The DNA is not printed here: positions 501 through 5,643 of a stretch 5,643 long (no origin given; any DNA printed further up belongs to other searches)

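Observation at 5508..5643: Perfect 81-bp in-frame tandem repeat encoding a 27-aa four-cysteine module, cut by the window edge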

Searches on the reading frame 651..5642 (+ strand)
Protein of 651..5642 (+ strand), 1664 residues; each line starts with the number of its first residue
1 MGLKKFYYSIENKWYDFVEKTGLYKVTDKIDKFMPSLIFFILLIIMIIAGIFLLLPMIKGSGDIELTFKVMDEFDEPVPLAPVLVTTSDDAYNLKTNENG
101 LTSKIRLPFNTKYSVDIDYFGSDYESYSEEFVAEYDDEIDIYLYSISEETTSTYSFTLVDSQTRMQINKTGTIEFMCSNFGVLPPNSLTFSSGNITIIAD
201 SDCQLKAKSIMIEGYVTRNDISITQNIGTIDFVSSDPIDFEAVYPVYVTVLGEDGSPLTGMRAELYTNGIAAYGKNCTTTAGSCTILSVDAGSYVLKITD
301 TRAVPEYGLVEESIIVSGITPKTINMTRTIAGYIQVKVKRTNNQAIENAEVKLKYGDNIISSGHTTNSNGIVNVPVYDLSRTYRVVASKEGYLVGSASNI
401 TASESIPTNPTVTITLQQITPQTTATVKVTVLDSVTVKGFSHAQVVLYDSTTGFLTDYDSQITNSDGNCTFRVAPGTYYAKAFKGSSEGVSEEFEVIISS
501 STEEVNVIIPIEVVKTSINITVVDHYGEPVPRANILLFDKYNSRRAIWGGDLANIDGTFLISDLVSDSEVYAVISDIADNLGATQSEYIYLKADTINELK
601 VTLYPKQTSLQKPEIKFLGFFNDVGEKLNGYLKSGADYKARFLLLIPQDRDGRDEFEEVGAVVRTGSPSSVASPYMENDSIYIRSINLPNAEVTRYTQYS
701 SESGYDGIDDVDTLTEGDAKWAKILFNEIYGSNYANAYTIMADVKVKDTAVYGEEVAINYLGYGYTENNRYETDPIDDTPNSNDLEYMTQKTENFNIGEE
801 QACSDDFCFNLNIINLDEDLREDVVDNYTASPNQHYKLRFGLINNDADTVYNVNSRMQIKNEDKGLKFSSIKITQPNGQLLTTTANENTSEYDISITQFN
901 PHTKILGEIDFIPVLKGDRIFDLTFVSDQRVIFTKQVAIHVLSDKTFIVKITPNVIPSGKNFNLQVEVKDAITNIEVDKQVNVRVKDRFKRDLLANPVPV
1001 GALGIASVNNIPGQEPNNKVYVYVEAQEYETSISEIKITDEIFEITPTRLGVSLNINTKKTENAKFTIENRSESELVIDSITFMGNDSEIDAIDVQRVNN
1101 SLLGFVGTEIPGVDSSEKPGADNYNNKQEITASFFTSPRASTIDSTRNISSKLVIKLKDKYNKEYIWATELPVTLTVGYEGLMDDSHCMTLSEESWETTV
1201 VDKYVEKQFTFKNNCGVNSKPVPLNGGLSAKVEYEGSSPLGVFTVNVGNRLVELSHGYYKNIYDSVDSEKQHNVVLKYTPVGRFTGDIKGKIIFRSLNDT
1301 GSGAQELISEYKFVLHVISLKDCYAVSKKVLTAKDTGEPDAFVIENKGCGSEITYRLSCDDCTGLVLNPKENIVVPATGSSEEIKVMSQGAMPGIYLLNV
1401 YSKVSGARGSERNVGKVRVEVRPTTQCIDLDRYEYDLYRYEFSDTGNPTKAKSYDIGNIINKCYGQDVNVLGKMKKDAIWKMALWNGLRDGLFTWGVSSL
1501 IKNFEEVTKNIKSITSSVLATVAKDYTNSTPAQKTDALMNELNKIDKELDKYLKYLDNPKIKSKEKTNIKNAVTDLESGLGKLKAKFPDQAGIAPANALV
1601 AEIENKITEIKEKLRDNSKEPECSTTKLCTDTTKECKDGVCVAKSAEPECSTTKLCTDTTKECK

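Call 8: search_protein_families(library=pfam, proteins=[window:651-5642:+], max_evalue=1)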
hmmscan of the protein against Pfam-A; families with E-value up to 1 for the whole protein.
window:651-5642:+ (1664 aa): 9 families
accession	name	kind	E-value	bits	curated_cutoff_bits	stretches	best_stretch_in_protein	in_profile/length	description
PF13620.12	CarboxypepD_reg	-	6.9e-16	58.8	32.3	3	334-416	2-81/82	Carboxypeptidase regulatory-like domain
PF02369.22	Big_1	-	8.2e-06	26.3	34.9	1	334-379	21-69/93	Bacterial Ig-like domain (group 1)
PF04912.19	Dynamitin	-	0.003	17.4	31.8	1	1522-1623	84-190/396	Dynamitin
PF17789.7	MG4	-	0.01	16.5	24.7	1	333-374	17-58/95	Macroglobulin domain MG4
PF16407.11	PKD_2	-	0.015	16.1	39.2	0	934-992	60-115/157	PKD-like family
PF07677.20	A2M_recep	-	0.023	15.7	21.7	0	408-450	41-83/95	A-macroglobulin receptor binding domain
PF19078.6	Big_12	-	0.03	15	27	1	408-463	3-58/102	Bacterial Ig-like domain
PF24107.1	DUF7382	-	0.095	13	27.4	0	515-536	19-40/65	Domain of unknown function (DUF7382)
PF10303.14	DUF2408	-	0.85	10.6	25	0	1499-1576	3-81/130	Protein of unknown function (DUF2408)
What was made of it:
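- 651..5642 (+): Giant surface-protein ORF, 1,664 codons visible with no stop inside the window. The full-length form is 1,754 residues. Pfam CarboxypepD_reg scores 58.8 bits against a cutoff of 32.3 (call 8).
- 1650..1898 (+): Best-scoring CarboxypepD_reg (Ig-like beta-sandwich) domain, one of three matched stretches. Call 8: residues 334-416.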

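Call 10: find_homologous_proteins(query=window:651-5642:+)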
Query window:651-5642:+ (1664 aa): 16 proteins with E <= 0.001 among 8000 candidates.
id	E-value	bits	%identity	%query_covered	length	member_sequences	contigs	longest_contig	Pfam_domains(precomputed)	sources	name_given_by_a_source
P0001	0.0e+0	3729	100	100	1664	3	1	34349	PF02369.23,PF13620.13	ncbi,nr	ncbi:MAG TPA: hypothetical protein PLK55_02245, partial [archaeon]|nr:hypothetical protein [archaeon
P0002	0.0e+0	3000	83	97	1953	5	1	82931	PF02369.23,PF13620.13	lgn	-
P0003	0.0e+0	2753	78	93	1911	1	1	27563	PF02369.23,PF13620.13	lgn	-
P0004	0.0e+0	2682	76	94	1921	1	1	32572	PF02369.23,PF17802.8,PF13620.13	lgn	-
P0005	0.0e+0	2243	61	99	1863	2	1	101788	PF17789.8,PF17802.8,PF13620.13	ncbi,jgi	ncbi:MAG: hypothetical protein WC932_03205 [archaeon]|jgi:hypothetical protein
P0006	0.0e+0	2224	65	90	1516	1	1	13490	PF13620.13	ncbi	-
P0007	0.0e+0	2051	62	90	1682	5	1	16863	PF02369.23,PF17802.8,PF13620.13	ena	-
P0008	0.0e+0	2010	61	90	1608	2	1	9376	PF02369.23,PF13620.13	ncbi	-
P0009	0.0e+0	1462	49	90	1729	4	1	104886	PF17802.8,PF13620.13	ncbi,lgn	-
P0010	0.0e+0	1448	49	90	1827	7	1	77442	PF17789.8,PF11974.15,PF17802.8,PF13620.13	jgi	-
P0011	0.0e+0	1189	42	90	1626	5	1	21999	PF17789.8,PF02369.23,PF13620.13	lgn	-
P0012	0.0e+0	1150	42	90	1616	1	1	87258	PF17789.8,PF02369.23,PF17802.8,PF13620.13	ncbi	-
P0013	0.0e+0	1128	42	90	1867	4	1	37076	PF02369.23,PF17802.8,PF13620.13,PF17210.10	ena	-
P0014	0.0e+0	1119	42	90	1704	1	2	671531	PF13620.13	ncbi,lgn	-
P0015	0.0e+0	1096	40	90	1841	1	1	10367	PF17802.8,PF13620.13,PF17210.10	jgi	-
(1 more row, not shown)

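Call 12: list_cluster_members(proteins=[P0001, P0002, P0005, P0014, P0009, P0012])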
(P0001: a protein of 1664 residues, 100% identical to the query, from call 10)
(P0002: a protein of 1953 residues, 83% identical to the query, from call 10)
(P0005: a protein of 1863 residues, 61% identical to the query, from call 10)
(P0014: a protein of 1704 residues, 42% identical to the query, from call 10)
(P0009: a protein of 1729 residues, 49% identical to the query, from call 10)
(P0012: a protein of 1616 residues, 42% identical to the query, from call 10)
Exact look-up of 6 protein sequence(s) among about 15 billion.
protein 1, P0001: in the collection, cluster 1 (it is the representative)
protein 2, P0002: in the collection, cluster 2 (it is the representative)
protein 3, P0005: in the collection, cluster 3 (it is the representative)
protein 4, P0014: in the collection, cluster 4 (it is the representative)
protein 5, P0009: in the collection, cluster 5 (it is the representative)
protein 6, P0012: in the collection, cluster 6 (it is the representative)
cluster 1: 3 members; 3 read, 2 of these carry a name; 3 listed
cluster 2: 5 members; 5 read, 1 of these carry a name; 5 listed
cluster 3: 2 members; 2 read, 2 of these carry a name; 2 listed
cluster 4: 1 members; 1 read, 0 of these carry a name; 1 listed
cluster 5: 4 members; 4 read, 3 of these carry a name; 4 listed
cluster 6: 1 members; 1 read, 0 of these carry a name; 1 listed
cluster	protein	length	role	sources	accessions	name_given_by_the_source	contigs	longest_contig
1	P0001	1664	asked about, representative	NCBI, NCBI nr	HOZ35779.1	MAG TPA: hypothetical protein PLK55_02245, partial [archaeon] | hypothetical protein [archaeon]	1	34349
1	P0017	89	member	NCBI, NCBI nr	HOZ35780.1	MAG TPA: hypothetical protein PLK55_02250, partial [archaeon] | hypothetical protein [archaeon]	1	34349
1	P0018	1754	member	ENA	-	-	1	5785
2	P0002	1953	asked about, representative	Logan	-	-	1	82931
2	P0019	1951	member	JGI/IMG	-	hypothetical protein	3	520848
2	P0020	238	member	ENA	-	-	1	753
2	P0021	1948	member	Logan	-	-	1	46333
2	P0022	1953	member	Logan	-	-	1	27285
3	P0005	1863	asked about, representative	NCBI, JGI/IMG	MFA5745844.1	MAG: hypothetical protein WC932_03205 [archaeon] | hypothetical protein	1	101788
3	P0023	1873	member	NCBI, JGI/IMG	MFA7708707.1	MAG: hypothetical protein WCX82_01045 [archaeon]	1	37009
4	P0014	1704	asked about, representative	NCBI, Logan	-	-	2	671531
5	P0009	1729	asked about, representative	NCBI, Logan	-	-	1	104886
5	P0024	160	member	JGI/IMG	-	hypothetical protein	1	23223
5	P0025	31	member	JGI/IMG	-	hypothetical protein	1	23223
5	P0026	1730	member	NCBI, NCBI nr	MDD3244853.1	MAG: EB domain-containing protein [Candidatus ainarchaeum sp.] | EB domain-containing protein [Candidatus ainarchaeum sp.]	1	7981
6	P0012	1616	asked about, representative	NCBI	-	-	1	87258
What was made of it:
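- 651..5642 (+): It is an exact match to NCBI HOZ35779.1, annotated 'partial' (calls 10, 12).
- Closest known: Pfam DUF7107. Same: NCBI names one orthologue 'EB domain-containing protein' (call 12).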

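Call 13: find_encoding_contigs(protein=P0001, flank=10000, max_places=6)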
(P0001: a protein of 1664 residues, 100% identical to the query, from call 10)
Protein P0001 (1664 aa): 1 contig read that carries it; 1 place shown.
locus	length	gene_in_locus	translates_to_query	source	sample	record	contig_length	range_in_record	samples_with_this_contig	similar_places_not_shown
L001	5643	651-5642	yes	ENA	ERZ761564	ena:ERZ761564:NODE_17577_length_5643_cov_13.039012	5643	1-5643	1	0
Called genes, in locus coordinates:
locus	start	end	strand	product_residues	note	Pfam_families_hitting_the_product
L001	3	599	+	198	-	?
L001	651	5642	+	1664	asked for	PF02369:Big_1 (faint), PF13620:CarboxypepD_reg (weak)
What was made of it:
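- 5589..5643 (+): Repeat unit 2: the first 55 nt only. The contig ends here. The window is the whole contig, NODE_17577_length_5643 (call 13).
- The window is the entire SPAdes-named contig (call 13) and ends exactly 55 nt into copy 2. The SPAdes contig broke at the repeat instead of traversing a simple loop once (call 13).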

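Call 15: find_encoding_contigs(protein=P0018, flank=10000)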
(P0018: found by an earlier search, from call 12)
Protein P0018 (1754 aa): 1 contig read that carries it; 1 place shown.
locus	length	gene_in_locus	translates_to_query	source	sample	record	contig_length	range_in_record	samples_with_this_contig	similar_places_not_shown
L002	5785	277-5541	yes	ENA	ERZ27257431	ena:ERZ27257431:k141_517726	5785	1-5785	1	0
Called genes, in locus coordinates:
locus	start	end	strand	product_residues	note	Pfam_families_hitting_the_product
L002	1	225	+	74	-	?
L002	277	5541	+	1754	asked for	PF02369:Big_1 (faint), PF13620:CarboxypepD_reg (weak)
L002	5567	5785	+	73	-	?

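Call 16: find_encoding_contigs(protein=P0017, flank=10000)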
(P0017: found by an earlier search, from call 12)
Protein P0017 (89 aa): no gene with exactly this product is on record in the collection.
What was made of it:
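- Tried and rejected: Exact look-up of the NCBI downstream fragment P0017 (call 16).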

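Call 22: find_related_loci(query=A1, collection=genome_contigs, flank=10000)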
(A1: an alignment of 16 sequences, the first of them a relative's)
Query A1 (1754 aa) in genome_contigs; peptide patterns used: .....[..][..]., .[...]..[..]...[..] (x = any residue, [..] = any of these).
78 stretches matched a pattern; 22 encode a relative of the query (tblastn E <= 1e-3); 19 distinct loci.
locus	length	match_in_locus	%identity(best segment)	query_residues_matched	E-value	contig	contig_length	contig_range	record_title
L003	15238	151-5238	87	1-1754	0e+0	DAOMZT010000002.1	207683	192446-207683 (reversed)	MAG TPA_asm: archaeon isolate AMR_MDS_3992 NODE_10_length_207683_cov_10.526726, whole genome shotgun sequence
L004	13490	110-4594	65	1-1502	0e+0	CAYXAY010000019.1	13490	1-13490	MAG TPA_asm: uncultured archaeon isolate SRP257756_co1_240 genome assembly, contig: NODE_4049_length_13490_cov_8.911425,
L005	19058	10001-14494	62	1-1501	0e+0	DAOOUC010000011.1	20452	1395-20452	MAG TPA_asm: archaeon isolate AMR_MDS_2477 NODE_1819_length_20452_cov_6.154778, whole genome shotgun sequence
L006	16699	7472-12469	69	1-1665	0e+0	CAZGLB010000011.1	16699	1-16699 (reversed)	MAG TPA_asm: uncultured archaeon isolate SRP263991_co7_50 genome assembly, contig: NODE_5960_length_16699_cov_230.852980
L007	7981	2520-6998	49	1-1499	0e+0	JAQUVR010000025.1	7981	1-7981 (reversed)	MAG: Candidatus ainarchaeum sp. isolate STD2_171 NODE_37037_length_7981_cov_4.093201_Sandtown_D2, whole genome shotgun s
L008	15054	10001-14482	49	1-1500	0e+0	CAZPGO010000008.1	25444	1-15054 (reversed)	MAG TPA_asm: uncultured archaeon isolate SRP067234_co1_315 genome assembly, contig: k99_163670, whole genome shotgun seq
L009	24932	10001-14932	61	1-1674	0e+0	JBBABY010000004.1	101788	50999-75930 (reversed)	MAG: archaeon isolate SO_2017_LW1_34 NODE_79_length_101788_cov_1.493355_LW64-88_2017, whole genome shotgun sequence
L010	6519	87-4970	40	57-1672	0e+0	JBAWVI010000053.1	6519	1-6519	MAG: archaeon isolate ELA007 MAG007_53, whole genome shotgun sequence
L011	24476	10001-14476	41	1-1502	0e+0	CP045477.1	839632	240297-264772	MAG: Candidatus Forterrea multitransposorum CG_2015-17_Forterrea_25_41 chromosome, complete genome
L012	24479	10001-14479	41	1-1502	0e+0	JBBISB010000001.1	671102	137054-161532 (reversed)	MAG: Candidatus Iainarchaeum archaeon isolate FAS170219_bin_363 NODE_1_length_671102_cov_21.388244, whole genome shotgun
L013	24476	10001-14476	41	1-1502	0e+0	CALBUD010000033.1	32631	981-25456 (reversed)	MAG TPA_asm: Candidatus Diapherotrites archaeon isolate SRR7299214_bin.7_CONCOCT_v1.1_MAG genome assembly, contig: ERZ78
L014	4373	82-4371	41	1-1439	0e+0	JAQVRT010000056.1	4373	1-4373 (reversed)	MAG: Candidatus ainarchaeum sp. isolate STF1_257 NODE_84667_length_4373_cov_5.715261_Sandtown_F1, whole genome shotgun s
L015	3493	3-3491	45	282-1436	0e+0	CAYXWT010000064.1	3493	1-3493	MAG TPA_asm: uncultured archaeon isolate SRP191223_co1_94 genome assembly, contig: NODE_42976_length_3493_cov_28.742001,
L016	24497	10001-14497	43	1-1502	0e+0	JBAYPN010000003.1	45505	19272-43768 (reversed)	MAG: archaeon isolate SO_2016_LW2_139 scaffold01269_LW138R_2016, whole genome shotgun sequence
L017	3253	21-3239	39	1-1085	0e+0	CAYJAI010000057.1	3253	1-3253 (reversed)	MAG TPA_asm: uncultured Christensenella sp. isolate ERP122455_co2_226 genome assembly, contig: NODE_16494_length_3253_co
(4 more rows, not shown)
